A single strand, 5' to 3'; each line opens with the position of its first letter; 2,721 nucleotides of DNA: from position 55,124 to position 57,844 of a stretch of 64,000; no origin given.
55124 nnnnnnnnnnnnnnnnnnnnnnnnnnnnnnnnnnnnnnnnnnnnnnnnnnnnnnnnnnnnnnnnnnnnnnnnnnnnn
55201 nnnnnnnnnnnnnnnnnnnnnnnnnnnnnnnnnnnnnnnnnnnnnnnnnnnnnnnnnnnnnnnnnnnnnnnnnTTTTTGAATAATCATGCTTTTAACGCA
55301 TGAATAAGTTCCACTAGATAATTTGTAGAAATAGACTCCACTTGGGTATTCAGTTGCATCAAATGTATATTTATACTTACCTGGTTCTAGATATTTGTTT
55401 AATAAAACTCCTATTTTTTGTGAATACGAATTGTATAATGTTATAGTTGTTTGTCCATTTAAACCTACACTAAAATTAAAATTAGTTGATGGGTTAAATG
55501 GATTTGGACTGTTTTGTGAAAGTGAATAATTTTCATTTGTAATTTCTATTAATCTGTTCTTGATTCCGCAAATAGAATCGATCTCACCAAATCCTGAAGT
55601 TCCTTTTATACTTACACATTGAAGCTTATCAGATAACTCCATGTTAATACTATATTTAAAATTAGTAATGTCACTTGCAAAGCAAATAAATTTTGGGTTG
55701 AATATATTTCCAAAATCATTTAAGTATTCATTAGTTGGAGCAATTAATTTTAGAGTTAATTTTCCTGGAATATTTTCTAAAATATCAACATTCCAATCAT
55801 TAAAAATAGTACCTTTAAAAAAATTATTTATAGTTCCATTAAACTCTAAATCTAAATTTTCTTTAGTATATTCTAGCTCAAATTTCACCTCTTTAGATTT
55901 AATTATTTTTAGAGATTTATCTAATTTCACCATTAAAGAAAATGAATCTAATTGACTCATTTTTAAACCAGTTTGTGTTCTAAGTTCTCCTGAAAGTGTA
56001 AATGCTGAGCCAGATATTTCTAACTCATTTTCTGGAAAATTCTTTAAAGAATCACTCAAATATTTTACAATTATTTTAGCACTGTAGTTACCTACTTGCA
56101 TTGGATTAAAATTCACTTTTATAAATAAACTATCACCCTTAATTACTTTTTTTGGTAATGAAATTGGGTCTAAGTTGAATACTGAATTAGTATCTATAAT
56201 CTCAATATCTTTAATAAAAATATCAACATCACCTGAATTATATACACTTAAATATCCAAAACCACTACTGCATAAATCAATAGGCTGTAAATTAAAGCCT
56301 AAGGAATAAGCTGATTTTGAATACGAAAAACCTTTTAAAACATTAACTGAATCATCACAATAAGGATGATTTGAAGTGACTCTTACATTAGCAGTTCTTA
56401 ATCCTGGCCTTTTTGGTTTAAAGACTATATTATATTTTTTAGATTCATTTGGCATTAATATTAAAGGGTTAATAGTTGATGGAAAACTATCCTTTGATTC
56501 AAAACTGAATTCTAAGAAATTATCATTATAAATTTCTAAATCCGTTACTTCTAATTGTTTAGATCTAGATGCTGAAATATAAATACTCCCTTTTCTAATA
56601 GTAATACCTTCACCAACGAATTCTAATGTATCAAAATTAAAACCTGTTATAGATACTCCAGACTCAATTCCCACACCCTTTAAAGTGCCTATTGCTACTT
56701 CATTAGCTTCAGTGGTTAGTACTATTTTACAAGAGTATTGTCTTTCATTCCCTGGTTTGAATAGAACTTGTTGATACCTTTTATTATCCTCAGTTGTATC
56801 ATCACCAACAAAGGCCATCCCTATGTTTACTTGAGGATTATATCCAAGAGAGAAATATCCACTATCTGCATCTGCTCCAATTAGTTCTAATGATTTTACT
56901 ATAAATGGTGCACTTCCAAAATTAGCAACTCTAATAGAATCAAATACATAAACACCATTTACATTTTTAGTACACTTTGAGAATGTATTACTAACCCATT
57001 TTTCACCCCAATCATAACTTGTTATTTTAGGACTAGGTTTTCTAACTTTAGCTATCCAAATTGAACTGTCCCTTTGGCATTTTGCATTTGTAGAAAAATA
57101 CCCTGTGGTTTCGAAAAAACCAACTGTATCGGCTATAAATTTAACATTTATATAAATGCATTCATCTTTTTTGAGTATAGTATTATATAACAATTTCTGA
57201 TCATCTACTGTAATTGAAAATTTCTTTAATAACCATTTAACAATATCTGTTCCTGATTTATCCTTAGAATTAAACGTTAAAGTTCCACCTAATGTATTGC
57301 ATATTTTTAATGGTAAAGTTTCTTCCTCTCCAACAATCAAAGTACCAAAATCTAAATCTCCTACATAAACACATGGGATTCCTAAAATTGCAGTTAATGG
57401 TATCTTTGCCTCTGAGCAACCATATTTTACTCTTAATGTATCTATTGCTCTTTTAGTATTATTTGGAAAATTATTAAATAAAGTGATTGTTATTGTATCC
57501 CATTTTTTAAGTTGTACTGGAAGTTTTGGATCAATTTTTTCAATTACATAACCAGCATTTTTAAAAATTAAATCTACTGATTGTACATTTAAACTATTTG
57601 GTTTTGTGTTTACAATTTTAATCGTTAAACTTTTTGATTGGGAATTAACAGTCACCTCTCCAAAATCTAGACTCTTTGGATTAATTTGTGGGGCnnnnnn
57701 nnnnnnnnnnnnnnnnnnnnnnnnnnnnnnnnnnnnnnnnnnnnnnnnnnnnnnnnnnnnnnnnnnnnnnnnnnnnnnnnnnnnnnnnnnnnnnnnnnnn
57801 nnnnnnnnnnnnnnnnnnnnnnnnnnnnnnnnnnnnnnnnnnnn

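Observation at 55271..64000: Tandem pair of paralogous giant T9SS cargo genes belonging to an apparently uncharacterised protein family (third copy at 11918..16423)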

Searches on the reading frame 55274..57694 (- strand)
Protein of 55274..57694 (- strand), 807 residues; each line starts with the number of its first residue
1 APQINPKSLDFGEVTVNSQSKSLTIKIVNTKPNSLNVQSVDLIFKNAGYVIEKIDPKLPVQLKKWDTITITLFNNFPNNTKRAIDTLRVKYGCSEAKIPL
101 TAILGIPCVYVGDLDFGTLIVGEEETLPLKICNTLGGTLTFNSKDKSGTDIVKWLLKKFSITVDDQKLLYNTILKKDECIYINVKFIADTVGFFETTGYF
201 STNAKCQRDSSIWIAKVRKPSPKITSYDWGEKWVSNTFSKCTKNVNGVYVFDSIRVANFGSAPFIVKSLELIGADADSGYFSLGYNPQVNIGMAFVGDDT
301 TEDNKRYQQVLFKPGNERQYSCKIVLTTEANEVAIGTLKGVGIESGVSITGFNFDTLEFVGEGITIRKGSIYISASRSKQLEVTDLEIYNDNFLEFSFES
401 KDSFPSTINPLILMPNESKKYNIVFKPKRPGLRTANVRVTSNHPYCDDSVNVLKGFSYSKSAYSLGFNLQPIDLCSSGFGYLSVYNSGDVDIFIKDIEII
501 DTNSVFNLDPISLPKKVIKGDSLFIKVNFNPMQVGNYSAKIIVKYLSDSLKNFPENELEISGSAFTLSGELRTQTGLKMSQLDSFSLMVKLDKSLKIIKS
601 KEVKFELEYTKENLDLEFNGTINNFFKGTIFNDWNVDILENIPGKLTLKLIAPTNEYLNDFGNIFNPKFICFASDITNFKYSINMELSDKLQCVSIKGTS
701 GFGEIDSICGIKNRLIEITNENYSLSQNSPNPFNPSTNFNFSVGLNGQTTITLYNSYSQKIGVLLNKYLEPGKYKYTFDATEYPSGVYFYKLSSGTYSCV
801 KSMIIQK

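Call 75: predict_structure(alignment_id=A4)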
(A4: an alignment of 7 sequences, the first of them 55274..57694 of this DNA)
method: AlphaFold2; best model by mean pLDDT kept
length: 807 residues; sequences in the alignment: 7
mean_pLDDT: 82.4   pTM: 0.35
mean pLDDT of the five models: 82.4, 80.5, 79.6, 78.6, 77.1
residues with pLDDT >= 90: 210; 70-90: 495; 50-70: 75; < 50: 27
segments of 3 or more residues with pLDDT < 50: 237-249, 708-720
pLDDT, mean of each block of 10 residues (from residue 1): 87 79 92 86 83 92 93 80 81 82 80 91 92 84 77 91 90 89 93 92 80 92 83 48 42 79 89 89 79 73 71 78 92 88 71 83 84 80 88 86 82 89 89 88 69 83 78 84 83 87 84 84 89 87 80 79 85 83 83 82 91 76 76 87 89 83 88 71 85 80 67 38 81 90 80 85 87 89 88 79 88
secondary structure, 60 per line:
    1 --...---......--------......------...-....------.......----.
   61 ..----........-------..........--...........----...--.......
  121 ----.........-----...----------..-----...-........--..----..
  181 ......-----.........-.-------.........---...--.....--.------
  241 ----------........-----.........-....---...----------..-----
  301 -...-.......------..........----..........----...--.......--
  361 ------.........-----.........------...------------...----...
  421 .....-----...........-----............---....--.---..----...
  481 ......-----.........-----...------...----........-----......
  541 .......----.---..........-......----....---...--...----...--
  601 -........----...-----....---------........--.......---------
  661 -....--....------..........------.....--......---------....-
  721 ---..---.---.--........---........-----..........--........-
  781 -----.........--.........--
elements in order (helices of 4 or more, strands of 3 or more residues): E3-5 E9-14 E23-28 E35-37 E39-42 E49-55 E60-62 E67-74 E82-91 E94-104 E109-111 E114-120 E125-133 E139-141 E159-161 H163-170 E179-186 E192-200 E210-218 E222-224 E251-258 E264-272 H274-277 E281-283 E306-312 E319-328 E333-342 E347-349 E352-358 E367-375 E381-389 E396-398 E411-413 E418-425 E431-441 E450-458 E462-465 E478-486 E492-500 E506-508 E515-517 E522-529 E535-547 E556-565 E567-572 E577-580 E584-586 E589-591 E602-609 E614-616 H622-625 E635-642 E645-651 E662-665 E668-671 E678-687 E694-698 E701-706 H716-719 E736-743 E747-754 E760-769 E772-779 E786-794 E797-805

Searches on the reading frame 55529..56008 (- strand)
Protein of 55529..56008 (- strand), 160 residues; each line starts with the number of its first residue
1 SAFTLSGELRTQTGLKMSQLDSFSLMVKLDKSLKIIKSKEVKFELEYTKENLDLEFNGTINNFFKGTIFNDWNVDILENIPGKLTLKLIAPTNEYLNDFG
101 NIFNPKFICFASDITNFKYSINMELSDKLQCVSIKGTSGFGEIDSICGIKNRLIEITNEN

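Call 81: search_solved_structures(query=A5, max_evalue=10, show_alignments=1)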
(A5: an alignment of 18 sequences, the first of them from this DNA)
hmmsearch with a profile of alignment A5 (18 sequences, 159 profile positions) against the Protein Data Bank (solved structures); distinct sequences matched with E-value up to 10: 14.
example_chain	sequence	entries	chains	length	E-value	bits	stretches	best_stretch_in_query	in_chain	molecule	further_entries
5nrm_A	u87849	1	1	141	0.027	17.6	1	15-123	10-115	Endoglucanase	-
5nrk_A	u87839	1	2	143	0.027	17.6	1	15-123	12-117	Endoglucanase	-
6kg8_A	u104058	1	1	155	0.044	16.9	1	15-109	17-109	Probably cellulosomal scaffolding protein, secreted cellulose-binding and cohesin domain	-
6kgc_A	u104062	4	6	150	0.044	16.9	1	15-109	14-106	Probably cellulosomal scaffolding protein, secreted cellulose-binding and cohesin domain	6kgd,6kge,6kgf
1g1k_A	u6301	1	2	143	0.21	14.7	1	15-143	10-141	SCAFFOLDING PROTEIN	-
2vn5_A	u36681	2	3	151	0.27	14.4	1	15-143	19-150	SCAFFOLDING PROTEIN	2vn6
9rpq_A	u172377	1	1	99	1.3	12.2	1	67-103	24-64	Methyl-CpG-binding protein 2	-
6c1y_A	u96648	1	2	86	1.5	11.9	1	67-103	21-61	Methyl-CpG-binding protein 2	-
1qk9_A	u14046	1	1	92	1.7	11.8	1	67-103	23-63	METHYL-CPG-BINDING PROTEIN 2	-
6ogj_A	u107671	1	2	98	1.9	11.6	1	67-103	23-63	Methyl-CpG-binding protein 2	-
3c2i_A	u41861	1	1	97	2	11.5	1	67-102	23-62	Methyl-CpG-binding protein 2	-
6ogk_A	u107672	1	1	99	2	11.5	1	67-103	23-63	Methyl-CpG-binding protein 2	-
6yww_A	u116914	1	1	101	2.1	11.5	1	67-103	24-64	Truncated methyl CpG binding protein 2 transcript 1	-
5bt2_A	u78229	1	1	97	2.4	11.3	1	67-102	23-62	Methyl-CpG-binding protein 2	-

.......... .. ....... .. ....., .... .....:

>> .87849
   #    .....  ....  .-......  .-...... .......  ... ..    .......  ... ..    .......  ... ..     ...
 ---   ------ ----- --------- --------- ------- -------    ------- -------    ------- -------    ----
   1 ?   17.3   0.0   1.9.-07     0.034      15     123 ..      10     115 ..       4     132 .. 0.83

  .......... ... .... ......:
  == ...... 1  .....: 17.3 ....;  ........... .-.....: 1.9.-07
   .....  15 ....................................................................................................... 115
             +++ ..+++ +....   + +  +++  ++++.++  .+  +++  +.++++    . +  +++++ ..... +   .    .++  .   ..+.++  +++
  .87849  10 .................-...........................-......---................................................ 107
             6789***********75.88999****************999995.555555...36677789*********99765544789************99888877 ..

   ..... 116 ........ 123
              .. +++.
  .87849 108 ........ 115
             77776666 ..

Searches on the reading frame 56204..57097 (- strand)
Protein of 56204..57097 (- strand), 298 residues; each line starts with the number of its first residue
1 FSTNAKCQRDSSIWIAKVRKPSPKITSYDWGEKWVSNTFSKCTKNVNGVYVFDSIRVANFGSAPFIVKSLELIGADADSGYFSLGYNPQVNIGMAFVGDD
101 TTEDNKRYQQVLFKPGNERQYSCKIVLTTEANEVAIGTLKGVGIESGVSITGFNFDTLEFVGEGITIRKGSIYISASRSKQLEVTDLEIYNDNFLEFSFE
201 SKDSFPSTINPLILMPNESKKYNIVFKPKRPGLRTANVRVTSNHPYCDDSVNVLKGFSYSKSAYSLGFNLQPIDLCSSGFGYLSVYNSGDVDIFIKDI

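Call 67: search_protein_families(library=pfam, proteins=[window:56204-57097:-], max_evalue=1)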
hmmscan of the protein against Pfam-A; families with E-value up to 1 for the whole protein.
window:56204-57097:- (298 aa): 5 families
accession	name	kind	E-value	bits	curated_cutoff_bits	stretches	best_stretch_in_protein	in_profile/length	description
PF22073.2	Cep192_D4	-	0.00031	21.3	35.5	1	180-244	33-98/112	Cep192 domain 4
PF24798.1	Ig-CFAP74_4th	-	0.00083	19.9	28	0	213-242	52-81/95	CFAP74 forth Ig-like domain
PF22060.2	Cep192_D1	-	0.0036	17.5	27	1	210-250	65-105/123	Cep192 domain 1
PF20585.4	Pectate_lyase_5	-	0.15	12.7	24.3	1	134-198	36-97/126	Putative pectate lyase-like adhesive domain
PF24291.1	Ig_CFAP65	-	0.15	12.3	27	1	110-146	82-118/121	Cilia- and flagella-associated protein 65-like, Ig-like domain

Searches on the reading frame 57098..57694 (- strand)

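Call 67: search_protein_families(library=pfam, proteins=[window:57098-57694:-], max_evalue=1)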
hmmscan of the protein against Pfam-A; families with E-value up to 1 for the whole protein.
window:57098-57694:- (199 aa): 7 families
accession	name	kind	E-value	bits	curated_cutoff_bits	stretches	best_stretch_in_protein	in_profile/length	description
PF22064.2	Cep192_D2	-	4e-06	27.6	27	2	113-134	13-34/154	Cep192 domain 2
PF15780.11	ASH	-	2.2e-05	25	27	1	7-74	12-76/98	Abnormal spindle-like microcephaly-assoc'd, ASPM-SPD-2-Hydin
PF22073.2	Cep192_D4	-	7.3e-05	23.4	35.5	2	114-195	11-87/112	Cep192 domain 4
PF22544.2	HYDIN_VesB_CFA65-like_Ig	-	0.008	16.8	25.5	0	114-196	10-80/100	HYDIN/CFA65/VesB-like, Ig-like domain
PF12371.14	TMEM131_like_N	-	0.035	14.8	28.8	1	3-40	2-39/84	Transmembrane protein 131-like N-terminal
PF25248.1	Ig_CFAP65_8th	-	0.073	13.3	25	0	4-40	6-42/128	CFAP65, eight Ig-like domain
PF14352.11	DUF4402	-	0.17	13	25.2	0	7-31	7-31/129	Domain of unknown function (DUF4402)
